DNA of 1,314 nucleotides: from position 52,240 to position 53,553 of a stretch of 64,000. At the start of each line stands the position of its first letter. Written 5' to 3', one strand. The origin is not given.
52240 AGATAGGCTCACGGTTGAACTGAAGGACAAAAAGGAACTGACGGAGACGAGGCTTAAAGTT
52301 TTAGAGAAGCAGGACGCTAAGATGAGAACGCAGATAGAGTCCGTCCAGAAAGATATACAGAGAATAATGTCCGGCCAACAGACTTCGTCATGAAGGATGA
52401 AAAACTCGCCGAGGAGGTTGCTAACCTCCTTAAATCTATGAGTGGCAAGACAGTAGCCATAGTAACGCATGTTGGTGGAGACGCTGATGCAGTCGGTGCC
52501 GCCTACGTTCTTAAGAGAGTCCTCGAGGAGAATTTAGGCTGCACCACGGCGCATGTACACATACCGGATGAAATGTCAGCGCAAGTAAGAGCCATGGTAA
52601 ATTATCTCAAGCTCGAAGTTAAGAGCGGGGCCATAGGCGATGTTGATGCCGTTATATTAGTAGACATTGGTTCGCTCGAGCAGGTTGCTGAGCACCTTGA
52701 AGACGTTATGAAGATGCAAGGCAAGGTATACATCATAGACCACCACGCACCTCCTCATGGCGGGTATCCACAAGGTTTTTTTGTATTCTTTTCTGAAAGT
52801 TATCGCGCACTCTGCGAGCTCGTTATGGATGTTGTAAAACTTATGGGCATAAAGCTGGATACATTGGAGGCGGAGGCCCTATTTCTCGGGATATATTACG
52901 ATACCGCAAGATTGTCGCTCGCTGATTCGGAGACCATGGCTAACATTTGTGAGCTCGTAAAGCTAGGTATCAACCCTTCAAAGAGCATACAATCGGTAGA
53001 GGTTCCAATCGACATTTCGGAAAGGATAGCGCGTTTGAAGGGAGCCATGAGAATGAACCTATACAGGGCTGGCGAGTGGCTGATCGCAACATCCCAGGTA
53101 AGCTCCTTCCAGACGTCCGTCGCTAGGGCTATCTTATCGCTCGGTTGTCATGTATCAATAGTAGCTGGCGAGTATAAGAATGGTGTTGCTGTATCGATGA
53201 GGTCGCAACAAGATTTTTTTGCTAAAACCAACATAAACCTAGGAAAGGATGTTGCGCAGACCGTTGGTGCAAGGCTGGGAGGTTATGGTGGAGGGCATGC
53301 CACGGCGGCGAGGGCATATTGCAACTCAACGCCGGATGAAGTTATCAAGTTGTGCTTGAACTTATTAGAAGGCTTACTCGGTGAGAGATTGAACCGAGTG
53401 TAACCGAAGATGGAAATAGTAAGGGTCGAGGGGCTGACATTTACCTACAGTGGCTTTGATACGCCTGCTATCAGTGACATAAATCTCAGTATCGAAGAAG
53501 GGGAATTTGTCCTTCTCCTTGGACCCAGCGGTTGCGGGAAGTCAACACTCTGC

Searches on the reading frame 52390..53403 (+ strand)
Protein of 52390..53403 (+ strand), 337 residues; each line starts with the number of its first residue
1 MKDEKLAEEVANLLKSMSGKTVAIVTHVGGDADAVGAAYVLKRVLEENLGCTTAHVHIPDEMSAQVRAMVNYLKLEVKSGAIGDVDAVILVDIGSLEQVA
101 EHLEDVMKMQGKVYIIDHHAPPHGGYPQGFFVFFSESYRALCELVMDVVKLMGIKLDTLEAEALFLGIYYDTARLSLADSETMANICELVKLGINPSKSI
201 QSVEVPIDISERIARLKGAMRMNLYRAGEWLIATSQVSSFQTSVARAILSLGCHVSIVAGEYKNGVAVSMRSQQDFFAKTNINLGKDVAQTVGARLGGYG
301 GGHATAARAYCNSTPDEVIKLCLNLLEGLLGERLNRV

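Call 18: search_protein_families(library=pfam, proteins=[window:52390-53403:+], max_evalue=0.001)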
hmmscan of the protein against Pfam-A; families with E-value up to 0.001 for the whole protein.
window:52390-53403:+ (337 aa): 3 families
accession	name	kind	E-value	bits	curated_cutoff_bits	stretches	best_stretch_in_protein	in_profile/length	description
PF01368.27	DHH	-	6.4e-14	52.7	28.1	1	22-168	2-125/125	DHH family, N-terminal domain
PF02272.25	DHHA1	-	1.2e-06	29.3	25.9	1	254-320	32-90/102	DHHA1 domain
PF02724.19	CDC45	-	0.00068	18.5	34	1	28-123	5-89/624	CDC45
